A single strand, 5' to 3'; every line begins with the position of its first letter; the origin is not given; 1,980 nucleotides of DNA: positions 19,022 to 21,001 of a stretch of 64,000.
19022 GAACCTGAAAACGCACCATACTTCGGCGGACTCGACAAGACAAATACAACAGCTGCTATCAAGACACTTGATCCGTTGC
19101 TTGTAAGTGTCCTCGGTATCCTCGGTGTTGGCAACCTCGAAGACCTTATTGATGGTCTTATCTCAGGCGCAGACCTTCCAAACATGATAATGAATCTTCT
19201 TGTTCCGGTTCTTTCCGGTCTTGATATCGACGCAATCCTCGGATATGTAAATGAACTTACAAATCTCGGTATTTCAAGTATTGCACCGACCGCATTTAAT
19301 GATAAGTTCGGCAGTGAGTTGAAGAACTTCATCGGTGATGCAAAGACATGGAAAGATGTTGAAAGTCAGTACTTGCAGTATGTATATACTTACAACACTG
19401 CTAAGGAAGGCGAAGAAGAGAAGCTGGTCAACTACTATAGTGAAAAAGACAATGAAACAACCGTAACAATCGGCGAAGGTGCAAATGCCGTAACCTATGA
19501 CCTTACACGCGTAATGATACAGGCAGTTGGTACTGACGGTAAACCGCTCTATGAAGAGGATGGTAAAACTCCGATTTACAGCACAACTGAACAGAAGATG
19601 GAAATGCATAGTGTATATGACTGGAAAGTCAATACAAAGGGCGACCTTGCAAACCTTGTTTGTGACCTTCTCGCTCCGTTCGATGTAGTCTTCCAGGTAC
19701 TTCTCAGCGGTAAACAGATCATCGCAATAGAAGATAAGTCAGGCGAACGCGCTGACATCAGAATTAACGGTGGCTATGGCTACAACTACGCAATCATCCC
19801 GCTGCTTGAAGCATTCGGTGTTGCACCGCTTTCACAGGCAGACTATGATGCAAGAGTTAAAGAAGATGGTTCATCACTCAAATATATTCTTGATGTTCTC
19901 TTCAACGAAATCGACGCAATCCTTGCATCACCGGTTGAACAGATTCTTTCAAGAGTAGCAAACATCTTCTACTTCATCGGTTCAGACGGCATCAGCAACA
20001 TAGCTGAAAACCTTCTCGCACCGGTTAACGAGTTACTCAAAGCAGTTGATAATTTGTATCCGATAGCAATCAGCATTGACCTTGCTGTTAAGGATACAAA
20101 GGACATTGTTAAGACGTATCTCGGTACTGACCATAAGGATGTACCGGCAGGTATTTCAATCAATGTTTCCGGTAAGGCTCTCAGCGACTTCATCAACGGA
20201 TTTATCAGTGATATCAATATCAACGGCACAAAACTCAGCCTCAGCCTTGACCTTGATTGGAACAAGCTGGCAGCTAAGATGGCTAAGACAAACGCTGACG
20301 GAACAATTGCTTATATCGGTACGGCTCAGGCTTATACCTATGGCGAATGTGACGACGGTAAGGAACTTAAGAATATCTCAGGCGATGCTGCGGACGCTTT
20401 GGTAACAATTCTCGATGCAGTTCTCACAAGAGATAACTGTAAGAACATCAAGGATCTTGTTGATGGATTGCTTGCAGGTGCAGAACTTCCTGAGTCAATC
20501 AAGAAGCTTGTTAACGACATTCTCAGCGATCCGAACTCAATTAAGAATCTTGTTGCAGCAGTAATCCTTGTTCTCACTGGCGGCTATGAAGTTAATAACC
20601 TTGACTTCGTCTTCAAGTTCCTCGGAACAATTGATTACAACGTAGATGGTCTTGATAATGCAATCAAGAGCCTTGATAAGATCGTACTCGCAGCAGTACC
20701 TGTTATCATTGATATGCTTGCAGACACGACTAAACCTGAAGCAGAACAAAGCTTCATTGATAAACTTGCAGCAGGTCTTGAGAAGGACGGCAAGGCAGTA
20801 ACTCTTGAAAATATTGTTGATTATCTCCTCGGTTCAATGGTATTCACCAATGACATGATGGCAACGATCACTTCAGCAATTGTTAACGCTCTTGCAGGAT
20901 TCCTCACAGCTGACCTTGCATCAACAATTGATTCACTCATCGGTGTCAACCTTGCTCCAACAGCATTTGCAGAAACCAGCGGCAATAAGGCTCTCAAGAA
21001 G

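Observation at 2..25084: Giant gene of at least 25 kb encoding a modular protein of more than 8344 aa with no recognisable family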

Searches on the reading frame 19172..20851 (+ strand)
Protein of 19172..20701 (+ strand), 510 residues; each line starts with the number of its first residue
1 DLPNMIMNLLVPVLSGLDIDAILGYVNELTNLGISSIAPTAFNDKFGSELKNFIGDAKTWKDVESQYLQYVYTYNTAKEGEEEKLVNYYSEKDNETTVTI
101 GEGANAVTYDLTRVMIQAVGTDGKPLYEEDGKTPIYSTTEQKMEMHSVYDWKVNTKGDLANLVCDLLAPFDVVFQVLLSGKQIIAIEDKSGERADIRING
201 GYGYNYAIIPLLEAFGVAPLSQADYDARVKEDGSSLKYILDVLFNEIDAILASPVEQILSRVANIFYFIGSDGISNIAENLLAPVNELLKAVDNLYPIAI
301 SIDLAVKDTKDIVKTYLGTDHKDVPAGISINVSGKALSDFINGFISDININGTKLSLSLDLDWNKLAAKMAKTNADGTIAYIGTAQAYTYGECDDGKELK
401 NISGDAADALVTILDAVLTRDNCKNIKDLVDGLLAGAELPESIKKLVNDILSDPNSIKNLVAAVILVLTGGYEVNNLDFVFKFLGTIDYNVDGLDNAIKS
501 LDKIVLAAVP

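Call 15: find_homologous_proteins(query=window:19172-20701:+, max_evalue=0.001)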
Query window:19172-20701:+ (510 aa): 5 proteins with E <= 0.001 among 8000 candidates.
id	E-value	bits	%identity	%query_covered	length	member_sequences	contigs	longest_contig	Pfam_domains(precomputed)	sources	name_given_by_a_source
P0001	8.4e-99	350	49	71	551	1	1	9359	-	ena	-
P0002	3.1e-88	315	46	82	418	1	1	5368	-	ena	-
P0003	2.9e-12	65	31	53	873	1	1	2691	-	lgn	-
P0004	5.7e-12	64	29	26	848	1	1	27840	-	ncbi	-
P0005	3.0e-11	61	31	50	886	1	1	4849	-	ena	-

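Call 17: find_encoding_contigs(protein=P0004, flank=10000, max_places=4)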
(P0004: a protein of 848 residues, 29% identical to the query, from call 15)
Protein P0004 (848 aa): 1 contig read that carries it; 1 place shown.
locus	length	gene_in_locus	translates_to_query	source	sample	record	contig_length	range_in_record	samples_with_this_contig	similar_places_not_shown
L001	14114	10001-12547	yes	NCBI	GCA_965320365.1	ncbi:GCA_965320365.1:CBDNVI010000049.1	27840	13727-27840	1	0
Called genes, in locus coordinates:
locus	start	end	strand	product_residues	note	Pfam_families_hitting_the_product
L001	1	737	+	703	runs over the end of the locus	PF01751:Toprim, PF01131:Topoisom_bac, PF01396:Zn_ribbon_Top1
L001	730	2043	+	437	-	PF00070:Pyr_redox (weak), PF00890:FAD_binding_2 (faint), PF01134:GIDA, PF01266:DAO (weak), PF07992:Pyr_redox_2 (weak), PF13450:NAD_binding_8 (weak)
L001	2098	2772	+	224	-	PF22935:RM44_endonuclase (faint), PF14622:Ribonucleas_3_3, PF00636:Ribonuclease_3, PF00035:dsrm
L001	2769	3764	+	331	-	PF04055:Radical_SAM, PF16199:Radical_SAM_C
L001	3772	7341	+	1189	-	PF02463:SMC_N, PF13175:AAA_15, PF13304:AAA_21 (weak), PF13476:AAA_23, PF13555:AAA_29 (faint), PF06470:SMC_hinge, PF24161:CCDC39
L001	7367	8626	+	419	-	PF02881:SRP54_N, PF00448:SRP54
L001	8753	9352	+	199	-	PF01725:Ham1p_like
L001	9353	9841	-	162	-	-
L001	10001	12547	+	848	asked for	-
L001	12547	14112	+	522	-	?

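Call 25: find_encoding_contigs(protein=P0001, flank=10000, max_places=3)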
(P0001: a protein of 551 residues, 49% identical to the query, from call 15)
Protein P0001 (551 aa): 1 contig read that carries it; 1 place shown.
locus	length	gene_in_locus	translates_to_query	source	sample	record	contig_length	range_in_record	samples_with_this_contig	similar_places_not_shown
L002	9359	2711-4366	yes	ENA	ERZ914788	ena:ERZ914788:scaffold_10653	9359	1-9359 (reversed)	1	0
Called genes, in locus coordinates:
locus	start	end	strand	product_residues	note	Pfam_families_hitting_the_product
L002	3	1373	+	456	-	?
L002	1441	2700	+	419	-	-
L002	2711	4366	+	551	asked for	-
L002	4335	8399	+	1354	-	-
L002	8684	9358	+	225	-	?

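Call 26: find_encoding_contigs(protein=P0005, flank=10000, max_places=3)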
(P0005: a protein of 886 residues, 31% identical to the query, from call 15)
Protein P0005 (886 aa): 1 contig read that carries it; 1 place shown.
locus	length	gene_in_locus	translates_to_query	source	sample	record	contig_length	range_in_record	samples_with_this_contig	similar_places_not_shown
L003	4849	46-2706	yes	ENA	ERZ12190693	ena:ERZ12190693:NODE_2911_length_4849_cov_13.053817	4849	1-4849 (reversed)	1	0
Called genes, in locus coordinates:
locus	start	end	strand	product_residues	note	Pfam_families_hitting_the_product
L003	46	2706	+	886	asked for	-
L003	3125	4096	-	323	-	PF00389:2-Hacid_dh, PF13478:XdhC_C (faint), PF02826:2-Hacid_dh_C, PF03446:NAD_binding_2 (weak)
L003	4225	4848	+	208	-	?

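Call 29: find_related_loci(query=A2, collection=genome_contigs, flank=10000)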
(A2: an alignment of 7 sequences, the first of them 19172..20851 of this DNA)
Query A2 (560 aa) in genome_contigs; peptide patterns used: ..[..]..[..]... (x = any residue, [..] = any of these).
128 stretches matched a pattern; 128 encode a relative of the query (tblastn E <= 1e-3); the best 80 are kept; 56 distinct loci.
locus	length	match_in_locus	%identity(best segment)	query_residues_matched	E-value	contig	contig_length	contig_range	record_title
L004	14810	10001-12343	78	1-560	0e+0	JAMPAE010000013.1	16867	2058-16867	MAG: Ruminococcus sp. isolate NALB_7813_22 Scaffold_#13__SCF_013___16867_bp, whole genome shotgun sequence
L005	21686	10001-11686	64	1-560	0e+0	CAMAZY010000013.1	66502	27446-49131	MAG: uncultured Clostridia bacterium isolate SRR17382103_bin.55_metaWRAP_v1.3_MAG genome assembly, contig: ERZ10544652.1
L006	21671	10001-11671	55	1-560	0e+0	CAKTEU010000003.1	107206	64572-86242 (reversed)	MAG: uncultured Eubacteriales bacterium isolate REFINED_METABAT215_TOP10_CONTIGS_1500_ASSEMBLY_K77_MERGED__Hadza_PheChl_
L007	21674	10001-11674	52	1-560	3e-174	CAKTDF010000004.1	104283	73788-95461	MAG: uncultured Eubacteriales bacterium isolate REFINED_METABAT215_TOP10_CONTIGS_1500_ASSEMBLY_K77_MERGED__Hadza_MoBio_h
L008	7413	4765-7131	50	1-558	3e-172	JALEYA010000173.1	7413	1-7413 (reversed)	MAG: Oscillospiraceae bacterium isolate SUG439 k141_278316, whole genome shotgun sequence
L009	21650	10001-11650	52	1-560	3e-170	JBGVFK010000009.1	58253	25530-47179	MAG: Acutalibacteraceae bacterium isolate fecal_MAG_392 fecal_MAG_392_contig_0009, whole genome shotgun sequence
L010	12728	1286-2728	63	1-560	5e-169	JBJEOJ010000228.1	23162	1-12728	MAG: Acutalibacteraceae bacterium isolate LOHA20_bin.012 NODE_988_length_23162_cov_7.280218, whole genome shotgun sequen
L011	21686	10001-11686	50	1-560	1e-159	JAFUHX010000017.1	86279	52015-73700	MAG: Clostridia bacterium isolate RGIG4510 Roe_deer_Rectum-1__c1952, whole genome shotgun sequence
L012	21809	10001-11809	47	1-560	4e-157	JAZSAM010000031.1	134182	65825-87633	MAG: Acutalibacteraceae bacterium isolate T1900044936_TS20190402.MAGScoT_cleanbin_000007 SGB_3443_k141_1506285, whole ge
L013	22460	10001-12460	48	1-560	9e-156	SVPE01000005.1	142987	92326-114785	MAG: Oscillospiraceae bacterium isolate SIG583 NODE_2426_length_142987_cov_5.555824, whole genome shotgun sequence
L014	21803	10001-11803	48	1-560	3e-155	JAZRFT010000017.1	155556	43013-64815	MAG: Acutalibacteraceae bacterium isolate T1900045494_YK20190188.MAGScoT_cleanbin_000031 SGB_7410_k141_529963, whole gen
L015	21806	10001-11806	47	1-560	4e-154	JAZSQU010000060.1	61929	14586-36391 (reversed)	MAG: Acutalibacteraceae bacterium isolate T1900044541_TS20190007.MAGScoT_cleanbin_000007 SGB_69_k141_1909108, whole geno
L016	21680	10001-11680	49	1-559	2e-152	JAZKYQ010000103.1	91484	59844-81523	MAG: Acutalibacteraceae bacterium isolate T1900045100_TC20190094.MAGScoT_cleanbin_000010 SGB_4756_k141_602524, whole gen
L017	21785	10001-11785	50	1-559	8e-152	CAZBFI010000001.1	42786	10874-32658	MAG TPA_asm: uncultured Faecalibacterium sp. isolate SRP350583_co2_300 genome assembly, contig: NODE_1088_length_42786_c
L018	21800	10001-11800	46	1-560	9e-148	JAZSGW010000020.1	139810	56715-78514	MAG: Acutalibacteraceae bacterium isolate T1900044577_TS20190043.MAGScoT_cleanbin_000014 SGB_512_k141_865480, whole geno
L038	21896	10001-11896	43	1-559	2e-136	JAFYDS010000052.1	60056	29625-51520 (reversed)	MAG: Clostridia bacterium isolate RGIG6997 Sheep_Rumen.Co__c800290, whole genome shotgun sequence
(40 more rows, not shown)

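Call 31: predict_structure(alignment_id=A1)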
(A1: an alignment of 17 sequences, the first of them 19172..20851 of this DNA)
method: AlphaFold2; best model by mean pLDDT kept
length: 560 residues; sequences in the alignment: 17
mean_pLDDT: 73.4   pTM: 0.65
mean pLDDT of the five models: 73.4, 72.1, 68.0, 66.5, 65.2
residues with pLDDT >= 90: 15; 70-90: 355; 50-70: 149; < 50: 41
segments of 3 or more residues with pLDDT < 50: 389-398, 472-491, 517-526
pLDDT, mean of each block of 10 residues (from residue 1): 76 72 60 66 71 83 87 87 87 89 88 83 82 76 81 79 83 82 68 64 83 84 88 88 84 82 86 79 75 78 75 79 79 81 72 70 85 78 62 43 78 77 73 61 62 64 60 46 46 64 69 53 50 69 65 61
secondary structure, 60 per line:
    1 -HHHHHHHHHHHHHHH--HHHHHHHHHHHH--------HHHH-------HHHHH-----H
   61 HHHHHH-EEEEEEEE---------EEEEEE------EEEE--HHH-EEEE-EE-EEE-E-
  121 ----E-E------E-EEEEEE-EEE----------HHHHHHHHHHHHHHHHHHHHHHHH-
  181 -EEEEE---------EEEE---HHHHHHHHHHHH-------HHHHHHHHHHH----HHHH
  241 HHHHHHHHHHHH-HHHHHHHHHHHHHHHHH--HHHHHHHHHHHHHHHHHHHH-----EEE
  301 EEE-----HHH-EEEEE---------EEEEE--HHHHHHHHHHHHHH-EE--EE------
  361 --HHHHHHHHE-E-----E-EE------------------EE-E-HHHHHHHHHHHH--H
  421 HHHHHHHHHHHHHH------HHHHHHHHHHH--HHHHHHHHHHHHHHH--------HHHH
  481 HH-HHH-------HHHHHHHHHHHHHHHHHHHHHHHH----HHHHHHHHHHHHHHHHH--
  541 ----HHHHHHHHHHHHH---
elements in order: H2-16 H19-30 H39-42 H50-54 H60-66 E68-75 E85-90 E97-100 E107-110 E115-117 E136-141 E143-145 H156-179 E182-186 E196-199 H203-214 H222-232 H237-252 H254-270 H273-292 E298-303 E313-317 E327-331 H334-347 H363-370 H406-417 H420-434 H441-451 H454-468 H477-482 H494-517 H522-538 H545-557

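Call 37: search_protein_representatives(alignment_id=A1)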
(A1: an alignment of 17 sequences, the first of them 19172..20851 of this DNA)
Query: 17 sequences, 540 profile positions. Proteins with E-value up to 0.001 (for the whole library): 653; up to 1e-10: 525; up to 1e-30: 368. The best 150 are listed.
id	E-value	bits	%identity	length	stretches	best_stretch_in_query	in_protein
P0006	0.0e+00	4048.5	-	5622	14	1-539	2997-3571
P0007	0.0e+00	3597.4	-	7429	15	1-539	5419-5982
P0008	0.0e+00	3466.2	-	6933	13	1-538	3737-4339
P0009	0.0e+00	2538.3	-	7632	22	129-505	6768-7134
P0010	0.0e+00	2086.0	-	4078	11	1-539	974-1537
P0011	0.0e+00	2010.9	-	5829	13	4-537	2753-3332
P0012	0.0e+00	1928.0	-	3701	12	1-539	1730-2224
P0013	0.0e+00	1591.3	-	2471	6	1-539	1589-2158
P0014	0.0e+00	1097.9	-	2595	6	1-539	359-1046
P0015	0.0e+00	1087.2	-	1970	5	1-519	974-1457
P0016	0.0e+00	1023.4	-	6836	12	143-436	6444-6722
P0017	0.0e+00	1019.9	-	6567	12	138-335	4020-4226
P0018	0.0e+00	1019.2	-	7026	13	142-428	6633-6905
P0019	0.0e+00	1015.7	-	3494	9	137-455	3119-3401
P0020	7.2e-289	975.6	-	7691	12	143-436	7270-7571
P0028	7.7e-228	774.2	-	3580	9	136-517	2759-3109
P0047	4.2e-163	560.5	-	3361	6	141-412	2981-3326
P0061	2.0e-147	508.7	-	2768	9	137-455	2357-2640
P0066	3.4e-140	484.9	-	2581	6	135-459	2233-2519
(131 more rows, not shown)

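Call 42: search_protein_families(library=pfam, proteins=[P0028, P0061, P0047], max_evalue=0.001)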
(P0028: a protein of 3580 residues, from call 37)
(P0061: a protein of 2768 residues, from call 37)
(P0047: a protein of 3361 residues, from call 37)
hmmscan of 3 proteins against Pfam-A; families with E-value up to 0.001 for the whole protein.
P0028 (3580 aa): 0 families

P0061 (2768 aa): 0 families

P0047 (3361 aa): 0 families

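Call 48: search_protein_families(library=ncbifam, proteins=[P0003, P0005, P0004, P0061, P0066], max_evalue=1)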
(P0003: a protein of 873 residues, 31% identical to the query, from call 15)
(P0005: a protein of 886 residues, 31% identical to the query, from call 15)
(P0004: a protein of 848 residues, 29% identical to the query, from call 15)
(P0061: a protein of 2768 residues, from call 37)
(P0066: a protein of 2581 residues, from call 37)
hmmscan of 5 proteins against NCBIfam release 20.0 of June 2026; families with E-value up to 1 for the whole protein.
P0003 (873 aa): 2 families
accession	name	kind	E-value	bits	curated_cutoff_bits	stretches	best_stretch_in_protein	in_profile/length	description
NF033846.1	Rumino_NPXTG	domain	0.012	15.9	23.5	1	843-870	3-30/30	NPXTG-anchored protein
TIGR01167.1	LPXTG_anchor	domain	0.022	15.4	15.9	1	843-871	4-33/34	LPXTG cell wall anchor domain-containing protein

P0005 (886 aa): 1 family
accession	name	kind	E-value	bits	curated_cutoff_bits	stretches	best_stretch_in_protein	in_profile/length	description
TIGR01167.1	LPXTG_anchor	domain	0.0071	17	15.9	1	856-884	4-33/34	LPXTG cell wall anchor domain-containing protein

P0004 (848 aa): 1 family
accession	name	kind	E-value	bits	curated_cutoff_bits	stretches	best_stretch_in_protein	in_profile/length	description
NF010190.0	PRK13669.1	equivalog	0.044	14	96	0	440-469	47-76/78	hypothetical protein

P0061 (2768 aa): 2 families
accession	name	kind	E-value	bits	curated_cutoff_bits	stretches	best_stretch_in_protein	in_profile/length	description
NF011116.0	PRK14545.1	equivalog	0.086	13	217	1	714-763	74-121/139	nucleoside-diphosphate kinase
NF038033.1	FEA1_rel_lipo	equivalog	0.62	8.7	250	0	2636-2719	6-89/406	FEA1-related lipoprotein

P0066 (2581 aa): 3 families
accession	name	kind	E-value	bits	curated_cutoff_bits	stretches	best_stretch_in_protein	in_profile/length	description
NF051487.1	bifunc_PcaCD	exception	0.00044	19.4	430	1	652-764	272-386/413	bifunctional 4-carboxymuconolactone decarboxylase/3-oxoadipate enol-lactonase PcaCD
NF008935.0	PRK12292.1-1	equivalog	0.0045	16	350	1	605-733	142-264/382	ATP phosphoribosyltransferase regulatory subunit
TIGR04207.1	halo_sig_pep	domain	0.055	13.1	24.6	1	6-30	1-27/30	surface glycoprotein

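Call 51: fold_search(model_id=the predicted structure, library=pdb)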
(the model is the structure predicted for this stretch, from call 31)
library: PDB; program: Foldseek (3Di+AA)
matches with E <= 10: 63; with E <= 0.001: 0
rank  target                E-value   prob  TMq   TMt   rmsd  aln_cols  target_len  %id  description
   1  2etf_B                1.9e+00  0.01  0.06  0.07  26.4       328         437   11  Crystal structure of full length botulinum neurotoxin (Type B) light chain (released 2005-12-06)
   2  7w3b_x                2.6e+00  0.08  0.07  0.09  12.9       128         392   12  Structure of USP14-bound human 26S proteasome in substrate-engaged state ED5_USP14 (released 2022-05-04)
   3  9hhl_n                2.6e+00  0.02  0.12  0.10  24.8       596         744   11  Structure of Dynein-Dynactin-NuMA-LIS1 (released 2025-12-03)
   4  5hiu_A                3.0e+00  0.03  0.10  0.12  21.4       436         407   10  Structure of the TSC2 N-terminus (released 2016-08-10)
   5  2wbl_B                3.0e+00  0.02  0.08  0.11  20.2       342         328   12  Three-dimensional structure of a binary ROP-PRONE complex (released 2009-04-14)
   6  2ayn_A                3.2e+00  0.08  0.07  0.11  11.5       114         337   16  Structure of USP14, a proteasome-associated deubiquitinating enzyme (released 2005-10-18)
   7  2nty_A                3.2e+00  0.02  0.10  0.13  19.9       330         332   13  Rop4-GDP-PRONE8 (released 2007-01-23)
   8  7zlk_N                3.7e+00  0.07  0.05  0.17  17.2        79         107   18  AMC009 SOSIPv5.2 in complex with Fabs ACS114 and ACS122 (released 2022-09-21)
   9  2etf_A                3.7e+00  0.01  0.06  0.07  26.2       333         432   11  Crystal structure of full length botulinum neurotoxin (Type B) light chain (released 2005-12-06)
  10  6lvs_D                3.9e+00  0.08  0.08  0.12  12.6       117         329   13  USP14 catalytic domain mutant C114S (released 2020-03-18)
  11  6lvs_B                4.1e+00  0.08  0.06  0.09  12.6       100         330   14  USP14 catalytic domain mutant C114S (released 2020-03-18)
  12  6lvs_A                4.3e+00  0.08  0.06  0.09  12.6       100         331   14  USP14 catalytic domain mutant C114S (released 2020-03-18)
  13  5a2q_D                4.5e+00  0.04  0.06  0.12  21.4       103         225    6  Structure of the HCV IRES bound to the human ribosome (released 2015-07-15)
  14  7sus                  5.0e+00  0.01  0.08  0.11  28.8       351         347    8  Crystal structure of Apelin receptor in complex with small molecule (released 2022-07-27)
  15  5v7q_P                5.3e+00  0.03  0.05  0.16  14.9        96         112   10  Cryo-EM structure of the large ribosomal subunit from Mycobacterium tuberculosis bound with a potent linezolid analog (released 2017-09-20)
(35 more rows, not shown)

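Call 94: search_solved_structures(query=A1, max_evalue=1)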
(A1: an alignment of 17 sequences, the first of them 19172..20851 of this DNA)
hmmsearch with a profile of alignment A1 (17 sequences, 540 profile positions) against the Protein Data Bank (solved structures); distinct sequences matched with E-value up to 1: 2.
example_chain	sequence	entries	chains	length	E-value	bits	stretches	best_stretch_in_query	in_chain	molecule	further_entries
2wvn_A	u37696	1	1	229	0.34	12.9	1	215-251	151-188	SMALL S PROTEIN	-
2wvq_A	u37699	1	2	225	0.34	12.9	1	215-251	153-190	SMALL S PROTEIN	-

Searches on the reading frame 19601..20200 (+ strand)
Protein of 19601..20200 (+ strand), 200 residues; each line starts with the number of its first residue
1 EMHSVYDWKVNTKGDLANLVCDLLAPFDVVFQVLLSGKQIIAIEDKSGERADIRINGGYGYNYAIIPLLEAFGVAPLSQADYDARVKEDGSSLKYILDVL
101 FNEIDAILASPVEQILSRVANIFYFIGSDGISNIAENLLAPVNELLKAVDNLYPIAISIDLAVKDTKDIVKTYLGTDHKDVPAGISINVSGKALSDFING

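Call 81: find_homologous_proteins(query=A4, max_evalue=0.00001)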
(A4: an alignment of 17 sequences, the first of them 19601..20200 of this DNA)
Query A4 (17 sequences) (200 aa, profile of the alignment): 3 proteins with E <= 0.00001 among 8000 candidates.
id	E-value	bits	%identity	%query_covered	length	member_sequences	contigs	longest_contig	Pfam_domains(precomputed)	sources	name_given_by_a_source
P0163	2.6e-26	110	46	80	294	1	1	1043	PF01678.25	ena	-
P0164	7.6e-22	96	63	57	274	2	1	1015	-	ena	-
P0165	8.6e-21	92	42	71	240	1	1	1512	PF00162.25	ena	-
